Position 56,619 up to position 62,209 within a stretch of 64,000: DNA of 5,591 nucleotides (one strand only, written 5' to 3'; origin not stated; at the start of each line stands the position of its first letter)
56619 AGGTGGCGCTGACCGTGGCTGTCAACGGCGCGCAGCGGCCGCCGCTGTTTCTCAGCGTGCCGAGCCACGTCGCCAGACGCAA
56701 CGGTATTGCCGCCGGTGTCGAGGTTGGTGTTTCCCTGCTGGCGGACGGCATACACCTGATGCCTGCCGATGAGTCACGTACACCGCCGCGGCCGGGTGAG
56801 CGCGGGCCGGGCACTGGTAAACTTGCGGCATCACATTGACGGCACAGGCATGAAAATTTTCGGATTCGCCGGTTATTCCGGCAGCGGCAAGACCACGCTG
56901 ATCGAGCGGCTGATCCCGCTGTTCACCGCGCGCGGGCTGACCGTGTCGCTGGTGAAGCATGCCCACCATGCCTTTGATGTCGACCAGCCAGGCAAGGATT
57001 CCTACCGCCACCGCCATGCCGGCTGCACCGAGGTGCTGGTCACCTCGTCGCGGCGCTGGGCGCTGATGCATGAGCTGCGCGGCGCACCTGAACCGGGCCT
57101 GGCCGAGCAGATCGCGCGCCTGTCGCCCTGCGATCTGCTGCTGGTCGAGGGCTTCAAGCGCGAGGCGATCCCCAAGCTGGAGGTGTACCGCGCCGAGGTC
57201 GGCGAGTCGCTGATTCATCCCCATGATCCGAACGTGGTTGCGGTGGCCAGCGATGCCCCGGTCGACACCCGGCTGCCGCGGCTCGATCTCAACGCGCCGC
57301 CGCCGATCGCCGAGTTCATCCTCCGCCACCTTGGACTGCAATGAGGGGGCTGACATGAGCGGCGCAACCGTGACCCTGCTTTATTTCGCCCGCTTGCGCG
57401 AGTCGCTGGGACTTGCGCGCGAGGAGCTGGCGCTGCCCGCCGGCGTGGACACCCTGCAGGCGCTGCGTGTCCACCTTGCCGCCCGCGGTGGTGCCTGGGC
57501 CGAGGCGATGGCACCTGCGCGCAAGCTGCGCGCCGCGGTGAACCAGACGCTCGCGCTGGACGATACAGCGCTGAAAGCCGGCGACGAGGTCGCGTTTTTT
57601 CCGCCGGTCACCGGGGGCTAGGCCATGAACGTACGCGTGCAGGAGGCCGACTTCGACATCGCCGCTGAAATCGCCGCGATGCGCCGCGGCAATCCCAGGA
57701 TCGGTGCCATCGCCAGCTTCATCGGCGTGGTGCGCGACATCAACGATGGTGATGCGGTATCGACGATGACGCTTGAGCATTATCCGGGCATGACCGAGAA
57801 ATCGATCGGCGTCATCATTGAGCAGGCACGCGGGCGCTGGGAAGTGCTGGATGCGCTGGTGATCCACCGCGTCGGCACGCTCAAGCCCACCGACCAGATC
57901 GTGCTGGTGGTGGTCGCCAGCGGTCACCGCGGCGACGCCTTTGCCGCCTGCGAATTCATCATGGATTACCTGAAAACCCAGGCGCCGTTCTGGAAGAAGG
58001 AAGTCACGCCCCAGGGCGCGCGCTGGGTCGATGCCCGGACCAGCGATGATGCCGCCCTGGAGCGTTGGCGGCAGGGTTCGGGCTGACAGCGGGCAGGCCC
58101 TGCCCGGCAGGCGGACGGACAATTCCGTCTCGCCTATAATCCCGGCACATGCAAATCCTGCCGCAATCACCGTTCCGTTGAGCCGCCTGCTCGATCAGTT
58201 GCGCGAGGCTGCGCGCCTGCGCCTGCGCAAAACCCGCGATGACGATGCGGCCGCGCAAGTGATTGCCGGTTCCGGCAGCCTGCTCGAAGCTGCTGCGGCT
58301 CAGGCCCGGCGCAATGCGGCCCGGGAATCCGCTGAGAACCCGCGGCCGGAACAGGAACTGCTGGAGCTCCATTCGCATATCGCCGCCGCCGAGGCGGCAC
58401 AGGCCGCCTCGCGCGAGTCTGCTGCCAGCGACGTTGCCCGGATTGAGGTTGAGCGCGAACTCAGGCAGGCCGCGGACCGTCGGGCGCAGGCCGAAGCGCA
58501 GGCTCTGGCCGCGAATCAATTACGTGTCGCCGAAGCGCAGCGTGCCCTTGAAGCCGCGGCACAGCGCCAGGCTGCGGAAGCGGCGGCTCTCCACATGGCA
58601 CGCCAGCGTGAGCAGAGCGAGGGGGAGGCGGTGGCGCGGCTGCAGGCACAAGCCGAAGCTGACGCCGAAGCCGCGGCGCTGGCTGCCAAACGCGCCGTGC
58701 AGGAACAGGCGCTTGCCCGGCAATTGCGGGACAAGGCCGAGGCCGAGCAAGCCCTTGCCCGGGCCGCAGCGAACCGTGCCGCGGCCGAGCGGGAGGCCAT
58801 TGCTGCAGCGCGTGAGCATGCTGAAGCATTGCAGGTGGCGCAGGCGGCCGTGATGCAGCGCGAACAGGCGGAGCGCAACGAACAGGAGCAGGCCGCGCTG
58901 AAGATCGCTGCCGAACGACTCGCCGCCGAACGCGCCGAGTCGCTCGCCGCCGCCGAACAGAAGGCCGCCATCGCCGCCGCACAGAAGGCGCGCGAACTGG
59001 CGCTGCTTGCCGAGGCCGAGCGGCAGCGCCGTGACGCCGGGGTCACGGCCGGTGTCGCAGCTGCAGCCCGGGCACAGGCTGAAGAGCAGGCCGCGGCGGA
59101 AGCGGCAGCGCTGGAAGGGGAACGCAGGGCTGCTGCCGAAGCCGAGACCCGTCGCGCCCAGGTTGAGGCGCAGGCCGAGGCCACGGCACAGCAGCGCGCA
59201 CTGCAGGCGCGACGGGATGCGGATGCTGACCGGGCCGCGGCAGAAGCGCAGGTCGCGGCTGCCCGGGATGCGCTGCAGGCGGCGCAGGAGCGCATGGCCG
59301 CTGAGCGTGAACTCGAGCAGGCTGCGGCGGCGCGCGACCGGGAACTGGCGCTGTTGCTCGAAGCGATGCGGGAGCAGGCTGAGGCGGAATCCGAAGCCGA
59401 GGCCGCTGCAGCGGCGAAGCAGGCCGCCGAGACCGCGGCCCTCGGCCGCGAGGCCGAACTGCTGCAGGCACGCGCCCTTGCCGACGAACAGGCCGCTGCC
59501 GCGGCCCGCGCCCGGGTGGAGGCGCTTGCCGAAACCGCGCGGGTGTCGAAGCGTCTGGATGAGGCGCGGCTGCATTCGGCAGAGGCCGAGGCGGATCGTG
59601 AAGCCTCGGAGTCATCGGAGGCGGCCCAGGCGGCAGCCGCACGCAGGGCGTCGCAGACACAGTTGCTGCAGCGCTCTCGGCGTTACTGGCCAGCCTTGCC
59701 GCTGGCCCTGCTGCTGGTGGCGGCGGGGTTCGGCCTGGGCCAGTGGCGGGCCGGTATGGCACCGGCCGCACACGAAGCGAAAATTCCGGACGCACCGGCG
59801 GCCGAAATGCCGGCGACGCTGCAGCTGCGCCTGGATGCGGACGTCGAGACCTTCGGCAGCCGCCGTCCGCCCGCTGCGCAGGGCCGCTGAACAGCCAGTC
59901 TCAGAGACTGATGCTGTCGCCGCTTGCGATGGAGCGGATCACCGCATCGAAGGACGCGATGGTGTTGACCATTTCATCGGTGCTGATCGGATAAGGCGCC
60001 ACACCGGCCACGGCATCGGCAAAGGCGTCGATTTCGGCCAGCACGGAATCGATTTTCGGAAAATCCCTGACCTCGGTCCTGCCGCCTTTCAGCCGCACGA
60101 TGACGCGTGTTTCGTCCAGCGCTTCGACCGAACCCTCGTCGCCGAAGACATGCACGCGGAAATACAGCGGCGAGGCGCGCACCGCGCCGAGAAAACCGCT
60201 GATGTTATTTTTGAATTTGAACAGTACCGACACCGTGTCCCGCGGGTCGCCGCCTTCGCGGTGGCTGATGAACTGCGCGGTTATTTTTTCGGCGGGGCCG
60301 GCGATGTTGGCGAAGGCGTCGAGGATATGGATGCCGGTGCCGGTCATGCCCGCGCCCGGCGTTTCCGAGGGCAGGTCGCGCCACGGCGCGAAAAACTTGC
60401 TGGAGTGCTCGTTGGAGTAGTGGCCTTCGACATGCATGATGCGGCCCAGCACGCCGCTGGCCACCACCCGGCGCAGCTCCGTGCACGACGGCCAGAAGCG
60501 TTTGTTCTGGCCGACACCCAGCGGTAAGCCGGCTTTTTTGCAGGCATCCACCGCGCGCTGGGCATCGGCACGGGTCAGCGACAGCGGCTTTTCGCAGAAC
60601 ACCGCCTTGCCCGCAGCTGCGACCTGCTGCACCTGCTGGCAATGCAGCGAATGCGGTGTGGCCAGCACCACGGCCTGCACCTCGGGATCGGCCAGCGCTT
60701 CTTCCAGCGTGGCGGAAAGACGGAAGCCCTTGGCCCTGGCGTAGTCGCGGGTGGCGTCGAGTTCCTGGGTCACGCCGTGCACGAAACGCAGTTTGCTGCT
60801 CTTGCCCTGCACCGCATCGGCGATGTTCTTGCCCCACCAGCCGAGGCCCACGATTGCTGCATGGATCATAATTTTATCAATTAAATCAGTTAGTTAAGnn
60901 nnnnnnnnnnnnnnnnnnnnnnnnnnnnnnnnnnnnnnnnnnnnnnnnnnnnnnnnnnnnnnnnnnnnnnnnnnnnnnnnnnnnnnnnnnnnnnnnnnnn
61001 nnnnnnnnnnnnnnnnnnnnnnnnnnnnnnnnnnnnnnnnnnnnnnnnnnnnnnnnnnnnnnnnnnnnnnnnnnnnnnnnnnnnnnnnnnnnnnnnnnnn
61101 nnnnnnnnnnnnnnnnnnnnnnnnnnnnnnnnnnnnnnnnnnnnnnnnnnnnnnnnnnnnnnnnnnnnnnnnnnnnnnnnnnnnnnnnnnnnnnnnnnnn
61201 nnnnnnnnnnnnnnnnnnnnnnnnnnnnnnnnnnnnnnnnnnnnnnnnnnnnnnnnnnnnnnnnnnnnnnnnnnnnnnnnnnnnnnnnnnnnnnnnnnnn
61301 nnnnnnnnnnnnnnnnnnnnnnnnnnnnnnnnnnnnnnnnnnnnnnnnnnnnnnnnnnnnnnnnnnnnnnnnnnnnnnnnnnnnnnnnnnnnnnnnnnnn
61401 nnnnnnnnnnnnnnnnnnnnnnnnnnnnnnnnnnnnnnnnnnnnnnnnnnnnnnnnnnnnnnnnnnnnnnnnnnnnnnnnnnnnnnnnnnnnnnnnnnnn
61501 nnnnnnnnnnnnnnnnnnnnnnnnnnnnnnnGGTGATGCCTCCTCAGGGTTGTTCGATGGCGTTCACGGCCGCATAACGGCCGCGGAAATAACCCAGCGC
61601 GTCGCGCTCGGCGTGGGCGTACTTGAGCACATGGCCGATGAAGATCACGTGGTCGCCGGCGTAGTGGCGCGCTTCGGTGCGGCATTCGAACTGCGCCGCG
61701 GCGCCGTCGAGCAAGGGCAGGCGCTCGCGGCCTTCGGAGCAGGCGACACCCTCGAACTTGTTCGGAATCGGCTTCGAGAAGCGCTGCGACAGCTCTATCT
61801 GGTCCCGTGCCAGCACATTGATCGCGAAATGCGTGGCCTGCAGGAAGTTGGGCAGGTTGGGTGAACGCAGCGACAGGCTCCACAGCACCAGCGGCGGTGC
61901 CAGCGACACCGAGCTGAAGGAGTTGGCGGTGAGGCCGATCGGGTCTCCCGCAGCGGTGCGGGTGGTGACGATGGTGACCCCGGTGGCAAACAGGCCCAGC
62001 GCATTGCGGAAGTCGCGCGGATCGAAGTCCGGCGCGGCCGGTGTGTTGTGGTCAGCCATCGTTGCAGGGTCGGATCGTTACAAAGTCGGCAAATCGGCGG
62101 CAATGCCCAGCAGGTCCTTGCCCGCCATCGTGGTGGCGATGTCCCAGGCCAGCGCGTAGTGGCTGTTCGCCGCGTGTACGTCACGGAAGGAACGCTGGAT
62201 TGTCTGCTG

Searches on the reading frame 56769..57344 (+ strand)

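Call 26: search_protein_families(library=pfam, proteins=[window:56769-57344:+], max_evalue=0.000001)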
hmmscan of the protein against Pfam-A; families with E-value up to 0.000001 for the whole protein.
window:56769-57344:+ (191 aa): 1 family
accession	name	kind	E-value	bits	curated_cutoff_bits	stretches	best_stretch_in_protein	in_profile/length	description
PF03205.20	MobB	-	3.5e-51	173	26.6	1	30-162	1-133/133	Molybdopterin guanine dinucleotide synthesis protein B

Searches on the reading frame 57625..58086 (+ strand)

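Call 26: search_protein_families(library=pfam, proteins=[window:57625-58086:+], max_evalue=0.000001)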
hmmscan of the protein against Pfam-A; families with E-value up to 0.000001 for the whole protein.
window:57625-58086:+ (153 aa): 1 family
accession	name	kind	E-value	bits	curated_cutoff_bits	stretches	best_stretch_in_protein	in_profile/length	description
PF02391.22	MoaE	-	9.7e-39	132.5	23.4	1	5-119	1-114/114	MoaE protein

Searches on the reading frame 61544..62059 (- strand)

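Call 26: search_protein_families(library=pfam, proteins=[window:61544-62059:-], max_evalue=0.000001)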
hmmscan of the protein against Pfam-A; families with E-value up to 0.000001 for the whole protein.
window:61544-62059:- (171 aa): 1 family
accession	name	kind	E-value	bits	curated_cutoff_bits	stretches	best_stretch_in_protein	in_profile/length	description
PF01613.24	Flavin_Reduct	-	3.4e-39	134.8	27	1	22-164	2-151/153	Flavin reductase like domain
